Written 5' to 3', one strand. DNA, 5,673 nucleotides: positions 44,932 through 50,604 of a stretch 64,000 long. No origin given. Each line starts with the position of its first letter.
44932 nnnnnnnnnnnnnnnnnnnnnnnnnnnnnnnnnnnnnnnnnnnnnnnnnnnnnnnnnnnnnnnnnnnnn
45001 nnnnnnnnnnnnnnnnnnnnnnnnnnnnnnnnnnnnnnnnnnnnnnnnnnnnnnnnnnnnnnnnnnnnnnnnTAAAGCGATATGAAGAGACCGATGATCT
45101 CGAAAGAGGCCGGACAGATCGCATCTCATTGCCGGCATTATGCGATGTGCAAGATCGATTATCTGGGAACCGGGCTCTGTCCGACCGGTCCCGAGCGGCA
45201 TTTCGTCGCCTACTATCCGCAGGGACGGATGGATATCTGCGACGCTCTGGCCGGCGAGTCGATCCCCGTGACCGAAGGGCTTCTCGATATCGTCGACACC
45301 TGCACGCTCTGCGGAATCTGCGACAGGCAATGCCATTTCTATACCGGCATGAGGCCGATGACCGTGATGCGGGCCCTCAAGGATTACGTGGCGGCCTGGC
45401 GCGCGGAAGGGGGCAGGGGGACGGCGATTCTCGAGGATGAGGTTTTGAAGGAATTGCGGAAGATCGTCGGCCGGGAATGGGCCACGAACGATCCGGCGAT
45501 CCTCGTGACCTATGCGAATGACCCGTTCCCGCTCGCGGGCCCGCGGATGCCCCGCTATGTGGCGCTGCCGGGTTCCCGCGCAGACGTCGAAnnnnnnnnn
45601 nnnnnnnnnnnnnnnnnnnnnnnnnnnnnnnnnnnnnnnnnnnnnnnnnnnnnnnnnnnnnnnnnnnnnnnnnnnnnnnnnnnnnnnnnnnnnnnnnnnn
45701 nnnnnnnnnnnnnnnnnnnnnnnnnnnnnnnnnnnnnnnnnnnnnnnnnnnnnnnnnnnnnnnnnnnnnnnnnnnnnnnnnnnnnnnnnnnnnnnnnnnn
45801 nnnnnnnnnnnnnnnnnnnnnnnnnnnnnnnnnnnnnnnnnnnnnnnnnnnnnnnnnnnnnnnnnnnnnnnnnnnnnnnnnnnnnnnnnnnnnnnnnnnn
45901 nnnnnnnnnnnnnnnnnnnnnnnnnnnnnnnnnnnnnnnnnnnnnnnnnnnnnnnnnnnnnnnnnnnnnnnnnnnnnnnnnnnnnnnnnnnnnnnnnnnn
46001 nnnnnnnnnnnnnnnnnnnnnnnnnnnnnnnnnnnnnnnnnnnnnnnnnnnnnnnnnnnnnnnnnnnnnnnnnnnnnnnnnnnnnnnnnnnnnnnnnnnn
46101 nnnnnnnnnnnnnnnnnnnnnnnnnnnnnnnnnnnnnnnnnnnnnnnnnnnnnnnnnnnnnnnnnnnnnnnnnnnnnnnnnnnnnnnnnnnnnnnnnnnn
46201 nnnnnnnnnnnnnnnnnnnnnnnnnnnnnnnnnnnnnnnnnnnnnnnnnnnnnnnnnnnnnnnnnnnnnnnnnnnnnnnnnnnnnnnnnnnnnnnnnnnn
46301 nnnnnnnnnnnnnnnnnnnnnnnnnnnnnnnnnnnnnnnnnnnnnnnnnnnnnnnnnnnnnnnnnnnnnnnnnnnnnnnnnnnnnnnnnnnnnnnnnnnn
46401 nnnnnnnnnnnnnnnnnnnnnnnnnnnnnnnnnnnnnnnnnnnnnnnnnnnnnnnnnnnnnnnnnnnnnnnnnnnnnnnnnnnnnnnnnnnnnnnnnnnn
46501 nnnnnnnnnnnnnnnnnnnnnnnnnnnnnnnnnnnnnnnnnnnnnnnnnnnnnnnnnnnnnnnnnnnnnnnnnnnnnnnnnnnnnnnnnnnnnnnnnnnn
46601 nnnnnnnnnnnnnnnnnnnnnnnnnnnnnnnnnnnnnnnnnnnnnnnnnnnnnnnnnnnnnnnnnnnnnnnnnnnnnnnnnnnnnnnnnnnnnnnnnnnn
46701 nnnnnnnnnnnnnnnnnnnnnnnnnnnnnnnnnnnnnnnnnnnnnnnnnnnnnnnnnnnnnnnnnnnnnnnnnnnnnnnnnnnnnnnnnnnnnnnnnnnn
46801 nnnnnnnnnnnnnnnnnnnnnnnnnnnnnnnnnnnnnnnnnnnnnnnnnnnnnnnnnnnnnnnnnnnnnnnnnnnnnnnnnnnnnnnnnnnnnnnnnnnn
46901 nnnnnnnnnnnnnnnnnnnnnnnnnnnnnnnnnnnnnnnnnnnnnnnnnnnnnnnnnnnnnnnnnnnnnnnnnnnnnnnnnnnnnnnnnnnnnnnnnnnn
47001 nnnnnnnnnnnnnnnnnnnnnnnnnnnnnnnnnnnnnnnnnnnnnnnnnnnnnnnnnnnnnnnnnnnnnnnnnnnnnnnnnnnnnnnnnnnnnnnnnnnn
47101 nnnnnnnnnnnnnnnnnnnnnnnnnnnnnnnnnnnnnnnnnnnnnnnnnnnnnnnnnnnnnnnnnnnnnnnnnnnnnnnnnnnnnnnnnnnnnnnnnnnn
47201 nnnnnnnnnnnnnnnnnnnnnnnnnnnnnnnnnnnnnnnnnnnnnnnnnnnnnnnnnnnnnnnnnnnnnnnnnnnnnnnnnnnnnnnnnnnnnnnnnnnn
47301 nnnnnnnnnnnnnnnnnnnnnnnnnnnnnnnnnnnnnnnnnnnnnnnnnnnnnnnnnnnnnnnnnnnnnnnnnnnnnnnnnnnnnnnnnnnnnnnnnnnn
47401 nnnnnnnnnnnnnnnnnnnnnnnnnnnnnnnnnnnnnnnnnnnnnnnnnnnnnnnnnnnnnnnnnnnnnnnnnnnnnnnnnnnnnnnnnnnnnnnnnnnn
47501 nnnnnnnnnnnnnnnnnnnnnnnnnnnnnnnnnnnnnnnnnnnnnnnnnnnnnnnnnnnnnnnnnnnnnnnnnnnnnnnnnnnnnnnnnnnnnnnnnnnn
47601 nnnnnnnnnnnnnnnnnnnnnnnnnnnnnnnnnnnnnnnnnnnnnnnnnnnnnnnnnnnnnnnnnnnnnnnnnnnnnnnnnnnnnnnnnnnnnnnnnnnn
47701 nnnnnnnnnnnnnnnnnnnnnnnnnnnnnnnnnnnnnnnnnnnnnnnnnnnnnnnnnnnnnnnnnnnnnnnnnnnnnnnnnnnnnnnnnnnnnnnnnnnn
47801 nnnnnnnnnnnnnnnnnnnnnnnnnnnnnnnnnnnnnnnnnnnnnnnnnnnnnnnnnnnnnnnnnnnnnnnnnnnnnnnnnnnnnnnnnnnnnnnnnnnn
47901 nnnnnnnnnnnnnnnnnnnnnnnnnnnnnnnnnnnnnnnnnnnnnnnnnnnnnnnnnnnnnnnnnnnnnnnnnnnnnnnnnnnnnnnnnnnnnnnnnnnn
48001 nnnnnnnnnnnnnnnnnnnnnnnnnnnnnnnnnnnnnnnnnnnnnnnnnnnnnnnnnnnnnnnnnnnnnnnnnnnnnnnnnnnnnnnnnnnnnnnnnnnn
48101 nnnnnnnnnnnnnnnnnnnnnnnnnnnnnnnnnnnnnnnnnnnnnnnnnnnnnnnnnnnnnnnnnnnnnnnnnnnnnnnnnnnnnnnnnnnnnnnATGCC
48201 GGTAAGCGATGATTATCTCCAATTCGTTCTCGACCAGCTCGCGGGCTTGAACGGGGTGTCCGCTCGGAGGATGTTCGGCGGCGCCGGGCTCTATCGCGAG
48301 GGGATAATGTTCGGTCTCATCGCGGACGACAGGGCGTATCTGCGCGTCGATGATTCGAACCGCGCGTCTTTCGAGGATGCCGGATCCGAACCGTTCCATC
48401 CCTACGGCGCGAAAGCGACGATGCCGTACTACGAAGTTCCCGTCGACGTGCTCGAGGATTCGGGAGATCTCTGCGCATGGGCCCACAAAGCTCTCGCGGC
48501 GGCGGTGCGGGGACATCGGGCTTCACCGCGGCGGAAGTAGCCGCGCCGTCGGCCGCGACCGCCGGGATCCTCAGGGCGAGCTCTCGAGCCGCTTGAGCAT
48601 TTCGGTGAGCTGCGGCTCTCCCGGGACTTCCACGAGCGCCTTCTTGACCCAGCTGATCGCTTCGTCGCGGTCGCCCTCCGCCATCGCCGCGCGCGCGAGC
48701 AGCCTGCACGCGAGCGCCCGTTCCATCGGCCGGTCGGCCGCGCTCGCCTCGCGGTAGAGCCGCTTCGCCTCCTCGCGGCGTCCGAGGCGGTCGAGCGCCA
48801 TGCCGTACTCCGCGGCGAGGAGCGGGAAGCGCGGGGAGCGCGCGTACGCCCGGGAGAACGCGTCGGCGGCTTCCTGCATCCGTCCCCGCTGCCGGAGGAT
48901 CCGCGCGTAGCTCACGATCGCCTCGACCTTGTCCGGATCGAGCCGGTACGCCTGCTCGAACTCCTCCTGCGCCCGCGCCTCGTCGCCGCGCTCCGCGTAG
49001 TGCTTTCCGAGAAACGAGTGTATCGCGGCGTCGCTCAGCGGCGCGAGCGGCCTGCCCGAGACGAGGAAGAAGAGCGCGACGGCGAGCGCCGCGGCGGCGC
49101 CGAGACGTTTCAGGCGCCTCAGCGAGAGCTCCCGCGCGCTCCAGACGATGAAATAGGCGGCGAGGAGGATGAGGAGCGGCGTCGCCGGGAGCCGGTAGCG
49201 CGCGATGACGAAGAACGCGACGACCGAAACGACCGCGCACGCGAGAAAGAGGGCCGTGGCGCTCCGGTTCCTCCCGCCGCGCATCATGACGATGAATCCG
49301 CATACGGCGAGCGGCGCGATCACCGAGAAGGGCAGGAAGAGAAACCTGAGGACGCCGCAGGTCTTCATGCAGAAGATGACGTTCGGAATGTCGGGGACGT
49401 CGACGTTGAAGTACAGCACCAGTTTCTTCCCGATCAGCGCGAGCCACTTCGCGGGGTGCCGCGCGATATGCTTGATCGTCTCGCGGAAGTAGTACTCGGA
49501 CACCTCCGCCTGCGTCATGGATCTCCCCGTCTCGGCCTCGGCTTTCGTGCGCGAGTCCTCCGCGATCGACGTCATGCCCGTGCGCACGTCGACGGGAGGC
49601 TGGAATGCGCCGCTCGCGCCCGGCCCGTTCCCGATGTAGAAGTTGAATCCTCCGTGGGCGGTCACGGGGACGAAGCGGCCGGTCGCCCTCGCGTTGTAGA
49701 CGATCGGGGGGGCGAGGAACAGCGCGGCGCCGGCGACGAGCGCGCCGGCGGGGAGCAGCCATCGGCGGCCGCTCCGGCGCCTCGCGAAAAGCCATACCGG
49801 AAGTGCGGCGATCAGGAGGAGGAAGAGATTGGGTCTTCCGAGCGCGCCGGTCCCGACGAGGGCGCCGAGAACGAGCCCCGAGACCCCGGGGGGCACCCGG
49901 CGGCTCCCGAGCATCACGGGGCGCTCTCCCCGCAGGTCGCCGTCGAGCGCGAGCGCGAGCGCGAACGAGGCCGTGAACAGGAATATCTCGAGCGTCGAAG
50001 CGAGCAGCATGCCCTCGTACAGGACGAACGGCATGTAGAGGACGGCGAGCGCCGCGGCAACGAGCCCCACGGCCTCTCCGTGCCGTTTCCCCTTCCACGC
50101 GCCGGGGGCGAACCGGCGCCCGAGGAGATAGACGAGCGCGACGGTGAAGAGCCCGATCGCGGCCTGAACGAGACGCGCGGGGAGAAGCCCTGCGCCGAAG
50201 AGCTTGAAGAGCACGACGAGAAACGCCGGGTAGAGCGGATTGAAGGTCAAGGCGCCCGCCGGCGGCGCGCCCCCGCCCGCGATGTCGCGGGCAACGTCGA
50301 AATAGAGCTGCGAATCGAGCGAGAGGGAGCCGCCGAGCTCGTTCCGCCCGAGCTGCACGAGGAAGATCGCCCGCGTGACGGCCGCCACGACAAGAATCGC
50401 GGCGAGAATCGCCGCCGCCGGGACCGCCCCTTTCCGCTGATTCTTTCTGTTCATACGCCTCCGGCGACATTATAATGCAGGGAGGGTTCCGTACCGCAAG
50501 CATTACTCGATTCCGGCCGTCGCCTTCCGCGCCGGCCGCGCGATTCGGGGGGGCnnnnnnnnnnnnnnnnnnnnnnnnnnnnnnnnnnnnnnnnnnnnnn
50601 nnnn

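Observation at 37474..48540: ~11-kb co-directional, largely start/stop-overlapping gene string coupling an MglA-like GTPase module to surface-glycan/lipid-carrier genes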

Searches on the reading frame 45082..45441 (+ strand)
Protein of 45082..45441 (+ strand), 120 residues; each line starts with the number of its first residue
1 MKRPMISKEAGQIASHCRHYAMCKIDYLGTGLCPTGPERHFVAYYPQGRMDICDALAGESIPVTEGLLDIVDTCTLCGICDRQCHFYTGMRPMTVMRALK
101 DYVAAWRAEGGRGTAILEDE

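Call 88: search_protein_families(library=pfam, proteins=[window:45082-45441:+], max_evalue=5)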
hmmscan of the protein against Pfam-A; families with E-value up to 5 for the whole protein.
window:45082-45441:+ (120 aa): 3 families
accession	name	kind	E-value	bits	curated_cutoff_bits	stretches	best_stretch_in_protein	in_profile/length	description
PF13183.11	Fer4_8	-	0.00027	21.9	27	2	71-93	2-24/68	4Fe-4S dicluster domain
PF13534.11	Fer4_17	-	0.021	15.8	22.2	1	74-101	2-31/61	4Fe-4S dicluster domain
PF12797.12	Fer4_2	-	0.025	15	24.5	1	71-85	7-21/22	4Fe-4S binding domain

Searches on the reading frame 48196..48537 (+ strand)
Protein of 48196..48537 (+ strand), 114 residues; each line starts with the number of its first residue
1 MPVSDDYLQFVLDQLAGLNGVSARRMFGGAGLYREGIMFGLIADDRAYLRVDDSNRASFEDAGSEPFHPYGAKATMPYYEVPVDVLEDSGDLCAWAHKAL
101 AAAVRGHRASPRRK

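Call 8: search_protein_families(library=pfam, proteins=[window:48196-48537:+], max_evalue=0.001)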
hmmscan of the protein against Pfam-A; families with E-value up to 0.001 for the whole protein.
window:48196-48537:+ (114 aa): 1 family
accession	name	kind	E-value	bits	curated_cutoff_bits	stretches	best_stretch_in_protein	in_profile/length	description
PF04993.18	TfoX_N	-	2.3e-29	101.8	30.1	1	13-103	1-91/91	TfoX N-terminal domain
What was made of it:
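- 48196..48540 (+): g11: TfoX_N-domain protein. PF04993 E 2e-29 (call 8).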

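Call 70: search_protein_families(library=ncbifam, proteins=[window:48196-48537:+], max_evalue=0.01)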
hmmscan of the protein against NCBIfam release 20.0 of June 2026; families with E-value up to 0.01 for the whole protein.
window:48196-48537:+ (114 aa): 0 families

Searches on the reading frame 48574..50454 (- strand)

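Call 8: search_protein_families(library=pfam, proteins=[window:48574-50454:-], max_evalue=0.001)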
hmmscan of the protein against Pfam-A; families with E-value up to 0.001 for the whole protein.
window:48574-50454:- (627 aa): 11 families
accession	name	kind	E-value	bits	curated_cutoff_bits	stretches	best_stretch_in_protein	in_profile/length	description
PF07719.23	TPR_2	-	7.7e-16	57.3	27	1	476-508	1-33/34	Tetratricopeptide repeat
PF14559.12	TPR_19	-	3.1e-12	47.1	25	2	488-530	3-45/68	Tetratricopeptide repeat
PF13432.12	TPR_16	-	3.7e-12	46.9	32.7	2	482-541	3-62/65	Tetratricopeptide repeat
PF13181.12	TPR_8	-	3.6e-10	39.6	25.7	0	481-508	6-33/34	Tetratricopeptide repeat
PF23914.1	TPR_CcmH_CycH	-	2.1e-09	37.9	42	1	480-523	54-97/158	Cytochrome c-type biogenesis protein H TPR domain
PF13428.12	TPR_14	-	6e-09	36.1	23.5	0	511-550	2-41/44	Tetratricopeptide repeat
PF13176.12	TPR_7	-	4.1e-08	33.1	27.9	0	582-609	1-27/36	Tetratricopeptide repeat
PF00515.34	TPR_1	-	1.3e-05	25.3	27.8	0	519-542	10-33/34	Tetratricopeptide repeat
PF13424.12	TPR_12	-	3.1e-05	24.5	30.1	0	476-539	3-74/77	Tetratricopeptide repeat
PF13429.12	TPR_15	-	0.00016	21.7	26.2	1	474-608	144-276/280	Tetratricopeptide repeat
PF12569.14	NatA_aux_su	-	0.00017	21.1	33.3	1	479-536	195-252/515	N-terminal acetyltransferase A, auxiliary subunit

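Call 70: search_protein_families(library=ncbifam, proteins=[window:48574-50454:-], max_evalue=0.01)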
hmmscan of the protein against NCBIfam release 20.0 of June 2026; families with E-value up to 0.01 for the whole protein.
window:48574-50454:- (627 aa): 17 families
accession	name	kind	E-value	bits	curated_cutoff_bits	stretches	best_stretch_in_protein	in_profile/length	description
TIGR02917.1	PEP_TPR_lipo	equivalog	1.8e-15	56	312.2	1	475-622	464-609/899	XrtA/PEP-CTERM system TPR-repeat protein PrsT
TIGR02521.1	type_IV_pilW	equivalog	2.1e-13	50.4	154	1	473-624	28-179/234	type IV pilus biogenesis/stability protein PilW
NF008757.0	PRK11788.1-5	equivalog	6.7e-08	32.1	363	1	481-619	185-321/388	lipopolysaccharide assembly protein LapB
NF040959.1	MamA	equivalog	7.3e-08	32.1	200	1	474-606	69-199/204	magnetosome protein MamA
NF033920.0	C39_PA2778_fam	equivalog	4.8e-07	29.4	150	1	481-540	195-254/255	PA2778 family cysteine peptidase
NF033762.1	social_mot_Tgl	equivalog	6.6e-05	22.4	225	1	475-611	30-167/252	social motility TPR repeat lipoprotein Tgl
NF008520.0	PRK11447.1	equivalog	0.00011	20.2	858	1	485-560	470-545/1157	cellulose synthase complex outer membrane protein BcsC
NF002725.1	PRK02603.1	equivalog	0.00012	22.2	143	0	478-531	74-127/173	photosystem I assembly protein Ycf3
NF008755.0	PRK11788.1-3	equivalog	0.00044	19.7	430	1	486-621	190-320/388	lipopolysaccharide assembly protein LapB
NF011721.1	PRK15174.1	equivalog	0.00054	18.3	1200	1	476-565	246-339/656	Vi polysaccharide transport protein VexE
TIGR02552.1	LcrH_SycD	equivalog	0.0032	17.2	104.8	1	498-619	6-125/136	SycD/LcrH family type III secretion system chaperone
NF047558.1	TPR_END_plus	domain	0.0061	16.5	32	0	486-512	9-35/56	TPR end-of-group domain-containing protein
TIGR03939.1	PGA_TPR_OMP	equivalog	0.0066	14.7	366.65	1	486-609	130-258/800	poly-beta-1,6 N-acetyl-D-glucosamine export porin PgaA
NF041054.1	WAxxUGC_long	equivalog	0.0082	15.5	300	0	474-510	274-310/354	ResA-like WAxxUGC motif-containing protein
NF040586.1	FxSxx_TPR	equivalog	0.0082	14.6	300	0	494-607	540-667/830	FxSxx-COOH system tetratricopeptide repeat protein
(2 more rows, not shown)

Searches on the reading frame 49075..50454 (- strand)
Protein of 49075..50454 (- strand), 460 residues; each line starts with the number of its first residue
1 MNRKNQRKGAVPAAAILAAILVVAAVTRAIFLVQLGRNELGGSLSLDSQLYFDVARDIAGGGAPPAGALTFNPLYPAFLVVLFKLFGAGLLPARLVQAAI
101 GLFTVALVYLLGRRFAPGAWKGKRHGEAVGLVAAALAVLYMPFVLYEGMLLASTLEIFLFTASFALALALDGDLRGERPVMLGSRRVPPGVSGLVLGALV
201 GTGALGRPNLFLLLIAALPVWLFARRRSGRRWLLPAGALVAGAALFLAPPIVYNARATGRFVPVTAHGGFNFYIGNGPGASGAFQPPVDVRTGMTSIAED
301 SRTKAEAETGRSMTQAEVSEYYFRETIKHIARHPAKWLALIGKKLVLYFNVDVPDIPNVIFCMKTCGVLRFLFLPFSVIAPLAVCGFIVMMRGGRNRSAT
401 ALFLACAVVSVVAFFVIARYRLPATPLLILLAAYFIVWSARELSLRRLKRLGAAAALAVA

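Call 88: search_protein_families(library=pfam, proteins=[window:49075-50454:-], max_evalue=5)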
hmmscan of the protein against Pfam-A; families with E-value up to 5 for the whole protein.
window:49075-50454:- (460 aa): 2 families
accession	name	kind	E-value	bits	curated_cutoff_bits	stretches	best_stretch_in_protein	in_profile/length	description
PF13231.12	PMT_2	-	0.0011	19.6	26.1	1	73-248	4-154/160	Dolichyl-phosphate-mannose-protein mannosyltransferase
PF09874.14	DUF2101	-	0.96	9.6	22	1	368-421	86-139/206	Predicted membrane protein (DUF2101)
